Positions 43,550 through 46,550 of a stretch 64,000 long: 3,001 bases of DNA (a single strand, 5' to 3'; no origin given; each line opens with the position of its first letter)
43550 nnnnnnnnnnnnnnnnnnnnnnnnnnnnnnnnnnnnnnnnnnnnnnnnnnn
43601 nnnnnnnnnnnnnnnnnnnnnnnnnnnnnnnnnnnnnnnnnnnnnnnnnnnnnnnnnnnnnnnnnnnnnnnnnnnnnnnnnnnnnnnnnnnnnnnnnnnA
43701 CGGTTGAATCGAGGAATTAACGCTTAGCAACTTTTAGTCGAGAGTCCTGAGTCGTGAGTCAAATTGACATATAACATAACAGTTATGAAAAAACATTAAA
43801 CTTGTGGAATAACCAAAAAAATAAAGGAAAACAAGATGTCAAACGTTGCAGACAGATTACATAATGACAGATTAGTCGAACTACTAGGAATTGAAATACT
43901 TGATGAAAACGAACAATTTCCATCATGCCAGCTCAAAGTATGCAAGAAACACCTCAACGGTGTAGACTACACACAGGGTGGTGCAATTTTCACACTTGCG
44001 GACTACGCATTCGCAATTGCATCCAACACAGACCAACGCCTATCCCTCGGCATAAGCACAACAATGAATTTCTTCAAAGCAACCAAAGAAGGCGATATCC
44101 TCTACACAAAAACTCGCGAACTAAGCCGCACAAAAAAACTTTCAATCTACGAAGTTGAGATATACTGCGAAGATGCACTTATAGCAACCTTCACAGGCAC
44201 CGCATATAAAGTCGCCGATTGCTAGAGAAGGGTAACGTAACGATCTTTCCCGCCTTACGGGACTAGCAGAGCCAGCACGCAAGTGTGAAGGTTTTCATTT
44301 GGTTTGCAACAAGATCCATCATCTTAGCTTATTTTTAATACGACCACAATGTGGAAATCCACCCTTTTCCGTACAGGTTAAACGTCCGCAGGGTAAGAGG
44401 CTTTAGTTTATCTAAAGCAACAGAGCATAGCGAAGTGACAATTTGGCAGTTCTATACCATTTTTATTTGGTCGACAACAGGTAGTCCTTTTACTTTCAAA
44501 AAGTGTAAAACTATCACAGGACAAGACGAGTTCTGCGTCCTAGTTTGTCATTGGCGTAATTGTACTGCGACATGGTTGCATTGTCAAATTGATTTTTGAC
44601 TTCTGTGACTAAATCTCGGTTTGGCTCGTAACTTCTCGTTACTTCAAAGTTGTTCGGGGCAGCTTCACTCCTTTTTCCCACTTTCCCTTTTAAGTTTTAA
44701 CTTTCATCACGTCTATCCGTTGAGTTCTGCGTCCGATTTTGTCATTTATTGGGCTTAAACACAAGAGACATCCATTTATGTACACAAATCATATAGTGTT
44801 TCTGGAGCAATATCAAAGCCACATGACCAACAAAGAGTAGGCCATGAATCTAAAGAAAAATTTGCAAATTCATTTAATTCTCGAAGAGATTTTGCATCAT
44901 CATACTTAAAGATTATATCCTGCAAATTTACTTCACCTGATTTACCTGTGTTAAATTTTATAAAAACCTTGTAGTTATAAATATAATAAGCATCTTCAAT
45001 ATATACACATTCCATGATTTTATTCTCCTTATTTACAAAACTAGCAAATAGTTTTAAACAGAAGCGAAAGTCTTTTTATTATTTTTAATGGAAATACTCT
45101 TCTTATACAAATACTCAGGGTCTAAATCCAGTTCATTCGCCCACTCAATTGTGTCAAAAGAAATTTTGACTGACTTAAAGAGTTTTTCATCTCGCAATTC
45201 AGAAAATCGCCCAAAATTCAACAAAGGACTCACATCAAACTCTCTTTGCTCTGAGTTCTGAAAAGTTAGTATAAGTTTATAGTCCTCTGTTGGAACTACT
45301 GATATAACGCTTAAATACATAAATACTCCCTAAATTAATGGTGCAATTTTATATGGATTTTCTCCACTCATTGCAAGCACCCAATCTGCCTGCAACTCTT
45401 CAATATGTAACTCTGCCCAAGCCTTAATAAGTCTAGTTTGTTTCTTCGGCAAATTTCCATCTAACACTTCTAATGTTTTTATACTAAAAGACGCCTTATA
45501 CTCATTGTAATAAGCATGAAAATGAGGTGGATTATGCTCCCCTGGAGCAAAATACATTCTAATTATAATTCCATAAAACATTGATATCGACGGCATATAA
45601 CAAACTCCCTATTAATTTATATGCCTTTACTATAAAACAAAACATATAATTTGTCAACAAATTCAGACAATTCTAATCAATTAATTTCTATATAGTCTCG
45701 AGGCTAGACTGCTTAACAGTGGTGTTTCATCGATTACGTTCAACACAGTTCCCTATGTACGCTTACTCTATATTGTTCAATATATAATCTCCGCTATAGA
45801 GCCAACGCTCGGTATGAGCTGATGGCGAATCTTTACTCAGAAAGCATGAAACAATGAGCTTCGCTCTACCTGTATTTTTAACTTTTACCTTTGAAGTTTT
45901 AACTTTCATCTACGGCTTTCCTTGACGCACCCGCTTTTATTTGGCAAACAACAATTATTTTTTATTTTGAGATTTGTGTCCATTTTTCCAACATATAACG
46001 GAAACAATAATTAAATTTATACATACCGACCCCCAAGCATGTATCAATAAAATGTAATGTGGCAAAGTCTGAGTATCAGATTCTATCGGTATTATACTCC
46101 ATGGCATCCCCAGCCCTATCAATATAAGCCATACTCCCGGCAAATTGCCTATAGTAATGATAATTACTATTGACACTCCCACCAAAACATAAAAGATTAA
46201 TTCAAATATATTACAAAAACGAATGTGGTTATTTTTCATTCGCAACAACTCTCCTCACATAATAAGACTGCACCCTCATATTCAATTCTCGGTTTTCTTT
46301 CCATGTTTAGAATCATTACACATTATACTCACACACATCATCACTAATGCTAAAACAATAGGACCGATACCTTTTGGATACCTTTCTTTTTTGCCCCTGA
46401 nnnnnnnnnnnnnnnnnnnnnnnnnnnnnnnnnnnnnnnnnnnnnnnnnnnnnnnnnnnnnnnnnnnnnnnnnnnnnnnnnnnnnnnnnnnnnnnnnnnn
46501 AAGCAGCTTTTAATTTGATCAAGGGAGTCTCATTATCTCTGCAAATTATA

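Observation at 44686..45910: AT-rich DUF2442/DUF2442/DUF4160 three-gene cassette bounded by 23-bp direct repeats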

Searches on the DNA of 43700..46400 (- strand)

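Call 47: search_rna_families(source=window, start=43700, end=46400, threshold=evalue, max_evalue=1)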
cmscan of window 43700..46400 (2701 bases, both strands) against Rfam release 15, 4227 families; matches with E-value up to 1: 2.
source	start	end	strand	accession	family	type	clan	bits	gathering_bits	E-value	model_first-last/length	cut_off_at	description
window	45737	45849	-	RF02005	group-II-D1D4-6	Intron;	CL00102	29.7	49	4.7e-06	1-225/225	no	Group II catalytic intron D1-D4-6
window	45640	45741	-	RF00477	snosnR66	Gene; snRNA; snoRNA; CD-box;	-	24.3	65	0.96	1-104/104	no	Small nucleolar RNA snR66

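Call 48: search_rna_families(source=window, start=45600, end=46000, threshold=evalue, max_evalue=1, show_alignments=2)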
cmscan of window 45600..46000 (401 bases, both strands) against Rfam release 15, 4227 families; matches with E-value up to 1: 2.
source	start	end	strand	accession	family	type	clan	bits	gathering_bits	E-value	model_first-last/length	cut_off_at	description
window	45737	45849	-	RF02005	group-II-D1D4-6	Intron;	CL00102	29.7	49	7e-07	1-225/225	no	Group II catalytic intron D1-D4-6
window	45640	45741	-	RF00477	snosnR66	Gene; snRNA; snoRNA; CD-box;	-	24.3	65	0.14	1-104/104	no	Small nucleolar RNA snR66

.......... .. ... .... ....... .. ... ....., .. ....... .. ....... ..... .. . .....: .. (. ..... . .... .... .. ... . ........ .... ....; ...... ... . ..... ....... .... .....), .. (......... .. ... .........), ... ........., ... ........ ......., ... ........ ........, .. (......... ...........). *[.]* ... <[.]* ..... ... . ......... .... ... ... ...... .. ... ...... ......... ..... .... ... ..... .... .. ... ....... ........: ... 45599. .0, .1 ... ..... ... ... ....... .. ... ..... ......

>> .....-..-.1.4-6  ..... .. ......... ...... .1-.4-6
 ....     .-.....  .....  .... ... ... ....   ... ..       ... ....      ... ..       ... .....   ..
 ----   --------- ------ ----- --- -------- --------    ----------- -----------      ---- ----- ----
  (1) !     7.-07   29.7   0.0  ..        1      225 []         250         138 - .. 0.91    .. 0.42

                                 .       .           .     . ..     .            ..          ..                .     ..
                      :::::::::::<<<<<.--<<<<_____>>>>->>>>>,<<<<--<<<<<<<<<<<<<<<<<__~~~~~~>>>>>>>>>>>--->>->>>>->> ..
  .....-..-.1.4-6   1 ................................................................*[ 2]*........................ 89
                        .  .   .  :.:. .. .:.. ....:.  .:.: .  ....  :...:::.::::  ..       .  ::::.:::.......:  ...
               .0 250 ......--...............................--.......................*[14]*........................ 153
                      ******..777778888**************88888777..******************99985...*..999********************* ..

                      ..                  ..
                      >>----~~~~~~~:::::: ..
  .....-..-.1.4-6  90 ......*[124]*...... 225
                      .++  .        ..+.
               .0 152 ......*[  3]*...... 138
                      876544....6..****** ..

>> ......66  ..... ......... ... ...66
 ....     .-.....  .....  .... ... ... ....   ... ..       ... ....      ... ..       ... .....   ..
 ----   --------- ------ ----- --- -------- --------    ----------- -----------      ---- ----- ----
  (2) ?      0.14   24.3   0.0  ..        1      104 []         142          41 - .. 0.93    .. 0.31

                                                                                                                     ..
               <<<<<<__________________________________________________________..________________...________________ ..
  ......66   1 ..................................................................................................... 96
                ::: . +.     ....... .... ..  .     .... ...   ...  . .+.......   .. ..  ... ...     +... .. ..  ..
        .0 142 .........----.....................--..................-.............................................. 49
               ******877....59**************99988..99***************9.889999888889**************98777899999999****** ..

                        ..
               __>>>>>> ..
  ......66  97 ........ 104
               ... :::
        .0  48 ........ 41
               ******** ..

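Call 49: search_rna_families(sources=[L097, L098, L096, L099, L011, L007], threshold=evalue, max_evalue=0.1)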
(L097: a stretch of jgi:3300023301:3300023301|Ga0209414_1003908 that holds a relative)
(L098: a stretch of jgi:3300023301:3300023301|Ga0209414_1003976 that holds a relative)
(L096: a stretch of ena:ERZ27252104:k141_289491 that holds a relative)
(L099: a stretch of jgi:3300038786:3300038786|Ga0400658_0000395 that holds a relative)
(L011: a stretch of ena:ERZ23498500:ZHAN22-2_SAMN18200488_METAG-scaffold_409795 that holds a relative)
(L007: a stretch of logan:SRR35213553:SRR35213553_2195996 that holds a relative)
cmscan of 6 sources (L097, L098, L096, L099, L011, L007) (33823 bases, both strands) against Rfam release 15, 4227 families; matches with E-value up to 0.1: 1.
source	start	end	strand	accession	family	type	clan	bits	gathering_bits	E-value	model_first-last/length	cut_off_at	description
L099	40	85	-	RF01687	Acido-Lenti-1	Gene; sRNA;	-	33.9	37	0.00034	1-46/46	no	Acido-Lenti-1 RNA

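Call 75: search_rna_families(sources=[L103, L104, L097, L096], threshold=evalue, max_evalue=1, show_alignments=2)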
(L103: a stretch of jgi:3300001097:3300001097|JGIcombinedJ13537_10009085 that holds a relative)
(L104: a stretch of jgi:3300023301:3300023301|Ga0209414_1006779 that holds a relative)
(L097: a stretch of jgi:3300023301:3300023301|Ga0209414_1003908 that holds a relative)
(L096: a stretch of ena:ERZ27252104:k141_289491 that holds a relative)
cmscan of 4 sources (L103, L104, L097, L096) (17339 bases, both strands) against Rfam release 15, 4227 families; matches with E-value up to 1: 2.
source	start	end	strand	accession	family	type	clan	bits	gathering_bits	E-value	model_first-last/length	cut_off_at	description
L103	2266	2402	+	RF02005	group-II-D1D4-6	Intron;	CL00102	53.3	49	9.6e-13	1-225/225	no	Group II catalytic intron D1-D4-6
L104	3488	3609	+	RF02005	group-II-D1D4-6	Intron;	CL00102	24.2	49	0.0017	1-225/225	no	Group II catalytic intron D1-D4-6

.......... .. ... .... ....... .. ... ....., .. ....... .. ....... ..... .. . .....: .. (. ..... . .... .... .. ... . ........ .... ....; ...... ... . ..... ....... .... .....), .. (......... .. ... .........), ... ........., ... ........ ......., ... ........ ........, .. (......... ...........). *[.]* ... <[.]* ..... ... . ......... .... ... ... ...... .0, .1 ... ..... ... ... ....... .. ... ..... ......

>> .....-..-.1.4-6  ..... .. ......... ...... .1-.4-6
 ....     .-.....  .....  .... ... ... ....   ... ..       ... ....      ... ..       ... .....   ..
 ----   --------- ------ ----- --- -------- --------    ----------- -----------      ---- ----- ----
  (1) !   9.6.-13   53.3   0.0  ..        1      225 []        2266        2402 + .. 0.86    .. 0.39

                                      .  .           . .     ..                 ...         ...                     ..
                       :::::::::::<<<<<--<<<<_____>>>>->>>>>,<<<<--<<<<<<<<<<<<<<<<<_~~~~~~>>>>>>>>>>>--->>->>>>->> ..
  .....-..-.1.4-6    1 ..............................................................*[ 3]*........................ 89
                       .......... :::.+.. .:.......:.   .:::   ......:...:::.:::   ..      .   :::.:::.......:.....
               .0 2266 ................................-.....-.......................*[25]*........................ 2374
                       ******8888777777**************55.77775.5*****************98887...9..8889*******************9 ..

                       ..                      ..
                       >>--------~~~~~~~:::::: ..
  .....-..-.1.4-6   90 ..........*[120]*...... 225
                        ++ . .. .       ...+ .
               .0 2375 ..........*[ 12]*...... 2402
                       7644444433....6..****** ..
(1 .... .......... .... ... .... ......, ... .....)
